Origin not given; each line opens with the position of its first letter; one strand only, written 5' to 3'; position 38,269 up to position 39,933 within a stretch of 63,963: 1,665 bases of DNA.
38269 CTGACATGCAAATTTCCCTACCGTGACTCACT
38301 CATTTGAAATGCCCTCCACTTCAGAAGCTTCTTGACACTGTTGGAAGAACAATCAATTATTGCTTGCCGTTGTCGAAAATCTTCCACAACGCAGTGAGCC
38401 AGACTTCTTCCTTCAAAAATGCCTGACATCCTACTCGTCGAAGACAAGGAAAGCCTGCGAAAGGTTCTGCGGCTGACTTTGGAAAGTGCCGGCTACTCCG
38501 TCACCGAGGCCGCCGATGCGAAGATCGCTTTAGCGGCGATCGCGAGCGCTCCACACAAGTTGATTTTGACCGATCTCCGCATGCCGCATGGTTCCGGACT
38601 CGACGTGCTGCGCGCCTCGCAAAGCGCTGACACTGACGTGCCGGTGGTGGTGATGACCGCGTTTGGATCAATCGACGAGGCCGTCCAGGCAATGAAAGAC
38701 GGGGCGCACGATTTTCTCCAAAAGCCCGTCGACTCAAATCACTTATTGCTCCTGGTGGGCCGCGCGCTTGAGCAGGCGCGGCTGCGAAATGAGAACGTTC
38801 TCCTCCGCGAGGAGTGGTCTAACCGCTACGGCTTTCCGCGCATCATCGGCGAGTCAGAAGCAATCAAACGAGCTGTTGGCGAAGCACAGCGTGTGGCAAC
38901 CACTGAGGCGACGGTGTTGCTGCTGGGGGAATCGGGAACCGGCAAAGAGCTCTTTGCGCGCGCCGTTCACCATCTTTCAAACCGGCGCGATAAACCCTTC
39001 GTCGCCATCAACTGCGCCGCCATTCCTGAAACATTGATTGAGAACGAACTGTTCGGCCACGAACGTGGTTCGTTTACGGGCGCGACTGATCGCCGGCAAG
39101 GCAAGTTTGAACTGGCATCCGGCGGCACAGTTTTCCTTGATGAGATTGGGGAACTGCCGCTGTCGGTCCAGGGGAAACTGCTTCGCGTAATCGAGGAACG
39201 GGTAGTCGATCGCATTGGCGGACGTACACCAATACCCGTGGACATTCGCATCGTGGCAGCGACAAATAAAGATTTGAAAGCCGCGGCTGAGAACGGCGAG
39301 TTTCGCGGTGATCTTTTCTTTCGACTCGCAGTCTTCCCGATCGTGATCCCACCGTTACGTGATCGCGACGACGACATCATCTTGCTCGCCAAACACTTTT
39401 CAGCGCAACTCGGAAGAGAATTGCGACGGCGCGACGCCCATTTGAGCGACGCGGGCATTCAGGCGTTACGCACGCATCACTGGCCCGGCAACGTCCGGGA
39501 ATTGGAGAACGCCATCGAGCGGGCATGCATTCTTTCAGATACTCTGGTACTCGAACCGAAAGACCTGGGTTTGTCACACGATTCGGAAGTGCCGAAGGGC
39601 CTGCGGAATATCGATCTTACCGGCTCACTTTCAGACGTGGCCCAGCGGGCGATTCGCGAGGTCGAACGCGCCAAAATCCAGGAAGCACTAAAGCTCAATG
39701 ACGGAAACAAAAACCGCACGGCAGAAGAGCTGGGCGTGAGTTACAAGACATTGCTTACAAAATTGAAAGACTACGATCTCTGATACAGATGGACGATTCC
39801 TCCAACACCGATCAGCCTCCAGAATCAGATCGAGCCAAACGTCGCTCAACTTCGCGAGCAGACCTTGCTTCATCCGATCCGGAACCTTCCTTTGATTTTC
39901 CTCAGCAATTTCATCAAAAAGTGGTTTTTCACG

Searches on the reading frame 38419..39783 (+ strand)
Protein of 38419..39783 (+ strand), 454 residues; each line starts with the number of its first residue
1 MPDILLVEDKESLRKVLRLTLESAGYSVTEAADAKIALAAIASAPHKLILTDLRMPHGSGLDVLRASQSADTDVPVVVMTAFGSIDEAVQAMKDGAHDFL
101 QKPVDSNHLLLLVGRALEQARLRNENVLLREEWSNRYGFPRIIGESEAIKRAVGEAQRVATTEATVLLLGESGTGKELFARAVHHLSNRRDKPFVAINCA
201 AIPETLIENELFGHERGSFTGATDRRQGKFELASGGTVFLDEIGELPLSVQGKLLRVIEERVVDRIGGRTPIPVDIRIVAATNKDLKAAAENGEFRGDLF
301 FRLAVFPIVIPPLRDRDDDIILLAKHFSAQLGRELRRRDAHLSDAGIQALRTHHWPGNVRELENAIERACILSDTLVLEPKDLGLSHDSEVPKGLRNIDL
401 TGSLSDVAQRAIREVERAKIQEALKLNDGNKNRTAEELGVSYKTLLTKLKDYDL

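Call 3: search_protein_families(library=pfam, proteins=[window:38419-39783:+], max_evalue=0.1)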
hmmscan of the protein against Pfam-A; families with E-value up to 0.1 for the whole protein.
window:38419-39783:+ (454 aa): 12 families
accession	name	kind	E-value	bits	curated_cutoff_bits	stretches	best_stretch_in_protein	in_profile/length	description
PF00158.32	Sigma54_activat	-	1.3e-70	236.9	20.2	1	142-308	1-167/168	Sigma-54 interaction domain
PF00072.30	Response_reg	-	3.4e-26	92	30.2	1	4-110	1-107/111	Response regulator receiver domain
PF25601.1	AAA_lid_14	-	1.3e-21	76.7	27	1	314-386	1-73/87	AAA+ ATPase lid domain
PF14532.12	Sigma54_activ_2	-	1.7e-18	67.6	25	1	143-313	1-138/138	Sigma-54 interaction domain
PF02954.25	HTH_8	-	7.1e-13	48.5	22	1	412-452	2-42/42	Bacterial regulatory protein, Fis family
PF07728.20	AAA_5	-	1.2e-10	42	22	1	166-284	2-123/139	AAA domain (dynein-related subfamily)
PF01078.27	Mg_chelatase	-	8.7e-06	25.7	20.3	1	160-284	19-158/207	Magnesium chelatase, subunit ChlI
PF07724.20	AAA_2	-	1.6e-05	25.4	27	1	163-290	3-131/166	AAA domain (Cdc48 subfamily)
PF00004.35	AAA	-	0.001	20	21.2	1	166-284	1-110/131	ATPase family associated with various cellular activities (AAA)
PF13556.12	HTH_30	-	0.018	15.2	27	1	427-450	11-34/59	PucR C-terminal helix-turn-helix domain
PF13191.12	AAA_16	-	0.038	14.9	32.6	0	148-202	11-63/167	AAA ATPase domain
PF18024.7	HTH_50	-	0.072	13.2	27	0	433-454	28-49/50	Helix-turn-helix domain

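Call 4: search_protein_families(library=ncbifam, proteins=[window:38419-39783:+], max_evalue=0.1)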
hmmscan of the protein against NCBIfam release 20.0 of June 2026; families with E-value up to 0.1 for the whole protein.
window:38419-39783:+ (454 aa): 124 families (the best 25 are shown)
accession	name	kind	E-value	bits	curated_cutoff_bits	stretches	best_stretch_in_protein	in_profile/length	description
NF008469.0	PRK11361.1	equivalog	1.4e-135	452.6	714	1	3-453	6-455/461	acetoacetate metabolism transcriptional regulator AtoC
TIGR02915.1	PEP_resp_reg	equivalog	4e-134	447.8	502.6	1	4-453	1-443/445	PEP-CTERM-box response regulator transcription factor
TIGR01818.1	ntrC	equivalog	1.7e-127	426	558.6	1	4-451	1-462/463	nitrogen regulation protein NR(I)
NF041946.1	LuxO_transreg_Vib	equivalog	2.9e-109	365.9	800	1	6-452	1-460/463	quorum-sensing sigma-54 dependent transcriptional regulator LuxO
NF051870.1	NAssimRespRegNtrX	equivalog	4.2e-108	362.1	600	1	2-451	2-449/452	nitrogen assimilation response regulator NtrX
TIGR01817.1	nifA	equivalog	9.5e-107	358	528.85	1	131-415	187-470/534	nif-specific transcriptional activator NifA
NF007689.0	PRK10365.1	equivalog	7.4e-105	351.3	760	1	3-449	7-439/441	sigma-54-dependent response regulator transcription factor ZraR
NF050807.1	TransRegFlbDCaul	equivalog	1.7e-102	343.7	750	1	15-453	15-439/454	sigma-54-dependent transcriptional regulator FlbD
NF003451.0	PRK05022.1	equivalog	2.5e-102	343.2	476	1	123-444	174-500/512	nitric oxide reductase transcriptional regulator NorR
NF041552.1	TF_PrdR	equivalog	4.4e-102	342.3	795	1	136-453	263-577/577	sigma-54 dependent transcriptional regulator PrdR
NF008176.1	PRK10923.1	equivalog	1.5e-100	337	620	1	4-452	6-466/469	nitrogen regulation protein NR(I)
NF011695.0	PRK15115.1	equivalog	8.1e-99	331.4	763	1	3-378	8-373/445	two-component system response regulator GlrR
NF049963.1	RespRegFlgRCampy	domain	7.5e-96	321.6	750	1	4-454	3-429/429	fla regulon two-component system response regulator FlgR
TIGR02974.1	phageshock_pspF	equivalog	6.6e-93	311.6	443.55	2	142-370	1-230/336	phage shock protein operon transcriptional activator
NF038308.1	RNA_repair_RtcR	equivalog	1.6e-92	311.1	650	1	81-445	119-504/530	RNA repair transcriptional activator RtcR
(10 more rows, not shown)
